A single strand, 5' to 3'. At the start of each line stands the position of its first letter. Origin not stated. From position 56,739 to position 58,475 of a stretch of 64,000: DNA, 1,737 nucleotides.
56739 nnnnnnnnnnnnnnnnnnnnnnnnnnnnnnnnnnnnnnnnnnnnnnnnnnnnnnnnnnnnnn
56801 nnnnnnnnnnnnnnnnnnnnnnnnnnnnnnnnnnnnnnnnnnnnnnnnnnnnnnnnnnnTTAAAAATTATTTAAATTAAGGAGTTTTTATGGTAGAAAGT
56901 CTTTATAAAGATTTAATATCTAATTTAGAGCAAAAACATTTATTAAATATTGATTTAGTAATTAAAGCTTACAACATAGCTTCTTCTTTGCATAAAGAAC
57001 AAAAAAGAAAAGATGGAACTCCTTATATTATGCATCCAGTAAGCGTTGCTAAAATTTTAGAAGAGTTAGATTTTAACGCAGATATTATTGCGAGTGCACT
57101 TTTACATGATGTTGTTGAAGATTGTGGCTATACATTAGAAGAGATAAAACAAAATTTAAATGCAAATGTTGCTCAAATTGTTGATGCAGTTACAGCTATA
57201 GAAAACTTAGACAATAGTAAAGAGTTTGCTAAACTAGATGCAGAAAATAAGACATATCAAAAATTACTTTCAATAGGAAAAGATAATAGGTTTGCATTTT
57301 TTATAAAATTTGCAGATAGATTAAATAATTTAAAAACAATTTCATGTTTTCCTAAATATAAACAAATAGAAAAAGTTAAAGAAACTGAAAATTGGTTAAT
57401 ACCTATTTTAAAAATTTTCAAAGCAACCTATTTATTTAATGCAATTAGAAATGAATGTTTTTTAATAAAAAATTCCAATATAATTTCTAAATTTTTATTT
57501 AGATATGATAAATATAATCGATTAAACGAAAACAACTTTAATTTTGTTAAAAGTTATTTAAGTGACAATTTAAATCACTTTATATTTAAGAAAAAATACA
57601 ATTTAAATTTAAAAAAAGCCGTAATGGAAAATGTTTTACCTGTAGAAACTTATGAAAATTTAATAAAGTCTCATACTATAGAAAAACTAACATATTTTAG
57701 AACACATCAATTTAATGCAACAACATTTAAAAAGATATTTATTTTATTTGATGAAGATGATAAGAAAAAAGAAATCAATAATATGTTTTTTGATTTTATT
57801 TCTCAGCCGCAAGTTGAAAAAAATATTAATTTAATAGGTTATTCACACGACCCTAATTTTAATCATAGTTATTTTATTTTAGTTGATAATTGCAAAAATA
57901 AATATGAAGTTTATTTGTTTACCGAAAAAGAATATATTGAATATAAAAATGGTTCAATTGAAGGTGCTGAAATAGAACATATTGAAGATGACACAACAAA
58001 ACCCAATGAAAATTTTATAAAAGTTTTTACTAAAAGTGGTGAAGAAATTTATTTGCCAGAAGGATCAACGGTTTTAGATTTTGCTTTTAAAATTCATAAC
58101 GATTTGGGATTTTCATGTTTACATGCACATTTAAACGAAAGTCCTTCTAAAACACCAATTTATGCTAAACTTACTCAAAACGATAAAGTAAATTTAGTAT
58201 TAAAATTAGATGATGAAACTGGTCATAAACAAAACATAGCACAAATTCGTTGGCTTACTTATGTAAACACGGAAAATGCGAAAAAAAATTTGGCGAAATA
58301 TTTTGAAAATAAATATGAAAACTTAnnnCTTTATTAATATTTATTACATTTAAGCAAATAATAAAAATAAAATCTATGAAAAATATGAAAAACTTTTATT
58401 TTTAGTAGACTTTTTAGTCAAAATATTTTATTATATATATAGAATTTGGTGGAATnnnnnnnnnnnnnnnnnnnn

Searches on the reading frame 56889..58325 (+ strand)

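Call 3: search_protein_families(library=pfam, proteins=[window:56889-58325:+], max_evalue=1)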
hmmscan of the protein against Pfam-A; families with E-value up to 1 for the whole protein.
window:56889-58325:+ (479 aa): 3 families
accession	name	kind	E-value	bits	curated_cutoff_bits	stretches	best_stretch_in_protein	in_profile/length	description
PF13328.12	HD_4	-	3.7e-26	92.2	27.2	1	27-166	1-142/156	HD domain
PF02824.27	TGS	-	2.9e-11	43.7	22.2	1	377-437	1-59/60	TGS domain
PF01966.28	HD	-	0.00035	21.3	22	1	47-146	2-114/116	HD domain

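Call 4: search_protein_families(library=padloc, proteins=[window:56889-58325:+], max_evalue=1)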
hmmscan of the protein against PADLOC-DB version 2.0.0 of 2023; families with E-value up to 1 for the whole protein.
window:56889-58325:+ (479 aa): 0 families
